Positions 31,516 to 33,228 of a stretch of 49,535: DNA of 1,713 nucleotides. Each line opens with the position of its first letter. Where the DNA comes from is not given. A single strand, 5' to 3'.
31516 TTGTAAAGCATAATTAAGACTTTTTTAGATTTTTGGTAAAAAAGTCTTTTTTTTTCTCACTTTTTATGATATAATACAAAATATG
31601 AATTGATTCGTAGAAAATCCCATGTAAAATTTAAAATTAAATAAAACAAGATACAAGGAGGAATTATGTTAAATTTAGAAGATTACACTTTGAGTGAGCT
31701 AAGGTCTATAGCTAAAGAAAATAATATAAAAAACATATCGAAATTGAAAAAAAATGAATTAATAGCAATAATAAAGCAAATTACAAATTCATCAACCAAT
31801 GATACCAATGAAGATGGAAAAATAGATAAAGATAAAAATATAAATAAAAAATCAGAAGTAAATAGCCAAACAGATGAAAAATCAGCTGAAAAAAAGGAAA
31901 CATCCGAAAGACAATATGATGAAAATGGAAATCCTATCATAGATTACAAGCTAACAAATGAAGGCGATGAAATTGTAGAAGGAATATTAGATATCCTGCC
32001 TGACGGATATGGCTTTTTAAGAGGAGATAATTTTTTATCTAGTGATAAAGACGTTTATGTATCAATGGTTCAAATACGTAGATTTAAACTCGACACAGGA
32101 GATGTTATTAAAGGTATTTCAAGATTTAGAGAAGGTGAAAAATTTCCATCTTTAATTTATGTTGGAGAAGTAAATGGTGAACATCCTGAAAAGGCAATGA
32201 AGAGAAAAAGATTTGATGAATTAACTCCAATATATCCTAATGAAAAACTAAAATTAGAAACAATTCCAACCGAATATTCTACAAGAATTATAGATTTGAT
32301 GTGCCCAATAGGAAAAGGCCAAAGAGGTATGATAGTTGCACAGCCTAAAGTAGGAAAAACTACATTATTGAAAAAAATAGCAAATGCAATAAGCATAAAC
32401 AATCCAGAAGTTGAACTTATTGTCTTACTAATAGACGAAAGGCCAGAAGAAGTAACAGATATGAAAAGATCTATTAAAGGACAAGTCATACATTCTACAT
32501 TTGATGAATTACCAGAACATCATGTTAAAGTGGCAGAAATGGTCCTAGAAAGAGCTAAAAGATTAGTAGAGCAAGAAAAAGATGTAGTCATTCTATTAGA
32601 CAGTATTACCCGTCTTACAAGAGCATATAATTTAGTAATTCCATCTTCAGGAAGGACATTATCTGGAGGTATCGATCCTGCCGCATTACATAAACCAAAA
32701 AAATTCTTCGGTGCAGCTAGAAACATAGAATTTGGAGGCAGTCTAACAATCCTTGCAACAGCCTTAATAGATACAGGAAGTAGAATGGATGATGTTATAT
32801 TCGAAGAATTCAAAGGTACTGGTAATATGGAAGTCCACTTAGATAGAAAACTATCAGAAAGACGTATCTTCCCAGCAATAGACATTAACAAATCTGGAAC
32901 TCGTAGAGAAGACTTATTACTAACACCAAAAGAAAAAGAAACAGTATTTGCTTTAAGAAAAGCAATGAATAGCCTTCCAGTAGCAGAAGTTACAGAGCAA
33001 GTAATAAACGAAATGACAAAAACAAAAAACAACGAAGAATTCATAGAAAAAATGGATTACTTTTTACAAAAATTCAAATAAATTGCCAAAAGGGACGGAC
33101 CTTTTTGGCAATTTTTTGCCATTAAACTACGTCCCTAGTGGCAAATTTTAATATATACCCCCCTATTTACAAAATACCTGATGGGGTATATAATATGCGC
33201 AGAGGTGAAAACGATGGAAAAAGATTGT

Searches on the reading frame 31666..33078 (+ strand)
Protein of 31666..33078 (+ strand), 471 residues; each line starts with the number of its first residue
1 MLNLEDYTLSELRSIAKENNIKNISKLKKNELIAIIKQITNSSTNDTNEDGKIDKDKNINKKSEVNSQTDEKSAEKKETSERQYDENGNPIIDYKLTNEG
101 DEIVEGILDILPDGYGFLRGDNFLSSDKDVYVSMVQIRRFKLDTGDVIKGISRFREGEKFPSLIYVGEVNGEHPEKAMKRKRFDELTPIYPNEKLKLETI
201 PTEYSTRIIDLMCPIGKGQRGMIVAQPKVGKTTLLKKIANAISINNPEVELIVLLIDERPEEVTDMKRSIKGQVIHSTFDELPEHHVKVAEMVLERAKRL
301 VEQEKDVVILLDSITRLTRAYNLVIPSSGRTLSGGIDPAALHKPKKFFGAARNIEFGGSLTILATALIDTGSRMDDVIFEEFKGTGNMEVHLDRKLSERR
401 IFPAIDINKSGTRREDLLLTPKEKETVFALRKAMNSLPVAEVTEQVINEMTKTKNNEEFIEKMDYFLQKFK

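Call 16: search_protein_families(library=pfam, proteins=[window:31666-33078:+], max_evalue=0.01)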
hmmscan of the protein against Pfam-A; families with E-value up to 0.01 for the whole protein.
window:31666-33078:+ (471 aa): 5 families
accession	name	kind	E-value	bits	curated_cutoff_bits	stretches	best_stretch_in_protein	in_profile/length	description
PF00006.31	ATP-synt_ab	-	1.3e-26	94.1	29.5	1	206-410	2-211/213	ATP synthase alpha/beta family, nucleotide-binding domain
PF07497.18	Rho_RNA_bind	-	2.5e-26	91.7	27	1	104-175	1-73/73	Rho termination factor, RNA-binding domain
PF07498.18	Rho_N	-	1.8e-11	44.2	24.9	1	4-41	2-40/43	Rho termination factor, N-terminal domain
PF05729.18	NACHT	-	0.0023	18.2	26.7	1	229-320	11-96/167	NACHT domain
PF13401.12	AAA_22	-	0.0047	17.7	27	0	221-317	8-96/130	AAA domain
